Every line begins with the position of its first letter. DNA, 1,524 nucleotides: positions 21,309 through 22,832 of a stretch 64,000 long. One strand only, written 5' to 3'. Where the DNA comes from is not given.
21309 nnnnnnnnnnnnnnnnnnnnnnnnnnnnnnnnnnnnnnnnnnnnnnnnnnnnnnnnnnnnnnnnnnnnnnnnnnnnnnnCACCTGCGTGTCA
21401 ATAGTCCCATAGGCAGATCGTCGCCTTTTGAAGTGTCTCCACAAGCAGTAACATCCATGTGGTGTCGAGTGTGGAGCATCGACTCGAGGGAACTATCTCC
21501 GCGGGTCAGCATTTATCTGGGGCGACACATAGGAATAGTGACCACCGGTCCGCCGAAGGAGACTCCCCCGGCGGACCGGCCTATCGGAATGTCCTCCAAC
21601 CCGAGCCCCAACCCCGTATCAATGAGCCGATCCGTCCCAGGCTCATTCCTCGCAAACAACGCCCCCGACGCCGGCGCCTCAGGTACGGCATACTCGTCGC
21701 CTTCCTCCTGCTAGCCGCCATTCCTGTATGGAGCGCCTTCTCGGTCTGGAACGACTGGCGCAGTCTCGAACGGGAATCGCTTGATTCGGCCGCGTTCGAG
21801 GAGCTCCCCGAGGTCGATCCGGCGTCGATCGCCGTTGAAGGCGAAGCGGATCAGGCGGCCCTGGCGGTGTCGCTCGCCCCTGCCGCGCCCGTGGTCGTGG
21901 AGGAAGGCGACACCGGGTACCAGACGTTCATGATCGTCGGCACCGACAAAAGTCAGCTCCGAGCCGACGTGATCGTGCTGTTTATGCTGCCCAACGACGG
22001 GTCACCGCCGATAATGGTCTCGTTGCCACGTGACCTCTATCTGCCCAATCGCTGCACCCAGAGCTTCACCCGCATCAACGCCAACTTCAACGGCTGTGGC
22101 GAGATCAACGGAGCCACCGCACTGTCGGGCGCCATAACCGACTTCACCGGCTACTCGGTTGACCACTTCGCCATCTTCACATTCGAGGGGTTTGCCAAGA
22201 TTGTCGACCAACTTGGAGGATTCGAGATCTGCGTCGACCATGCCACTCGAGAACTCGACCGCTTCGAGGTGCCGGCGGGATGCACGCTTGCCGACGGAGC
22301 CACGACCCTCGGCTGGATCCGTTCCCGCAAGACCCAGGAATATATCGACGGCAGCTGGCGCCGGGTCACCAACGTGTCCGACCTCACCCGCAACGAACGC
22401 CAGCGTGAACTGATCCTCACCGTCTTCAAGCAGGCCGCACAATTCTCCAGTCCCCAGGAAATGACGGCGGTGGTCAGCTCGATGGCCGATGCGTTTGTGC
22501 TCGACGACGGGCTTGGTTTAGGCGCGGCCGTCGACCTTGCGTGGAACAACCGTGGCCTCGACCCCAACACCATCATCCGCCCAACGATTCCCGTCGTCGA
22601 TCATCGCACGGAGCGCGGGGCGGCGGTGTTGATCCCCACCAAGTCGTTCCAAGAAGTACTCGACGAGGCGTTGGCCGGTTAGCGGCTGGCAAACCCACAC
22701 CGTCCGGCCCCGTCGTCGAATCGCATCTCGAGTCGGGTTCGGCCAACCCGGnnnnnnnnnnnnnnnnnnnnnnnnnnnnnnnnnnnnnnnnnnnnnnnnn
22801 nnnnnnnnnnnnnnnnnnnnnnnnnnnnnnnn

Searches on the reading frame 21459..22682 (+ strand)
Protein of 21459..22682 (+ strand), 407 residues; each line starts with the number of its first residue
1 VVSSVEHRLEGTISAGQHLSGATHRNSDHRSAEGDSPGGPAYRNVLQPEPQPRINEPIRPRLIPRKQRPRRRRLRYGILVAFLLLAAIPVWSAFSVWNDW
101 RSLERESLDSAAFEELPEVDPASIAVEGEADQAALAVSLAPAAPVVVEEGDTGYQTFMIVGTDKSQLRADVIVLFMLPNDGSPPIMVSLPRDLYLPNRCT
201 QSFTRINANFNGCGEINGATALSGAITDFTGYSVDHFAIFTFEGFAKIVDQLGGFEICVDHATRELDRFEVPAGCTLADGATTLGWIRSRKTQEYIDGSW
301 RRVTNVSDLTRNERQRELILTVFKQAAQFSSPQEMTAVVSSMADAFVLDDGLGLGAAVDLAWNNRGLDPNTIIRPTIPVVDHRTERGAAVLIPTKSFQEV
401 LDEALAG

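Call 14: search_protein_families(library=pfam, proteins=[window:21459-22682:+], max_evalue=0.001)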
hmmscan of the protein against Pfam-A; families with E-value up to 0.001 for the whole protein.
window:21459-22682:+ (407 aa): 1 family
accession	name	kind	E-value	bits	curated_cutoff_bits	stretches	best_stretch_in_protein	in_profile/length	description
PF03816.19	LytR_cpsA_psr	-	3.1e-22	79.8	24.6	1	168-327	1-149/150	LytR_cpsA_psr family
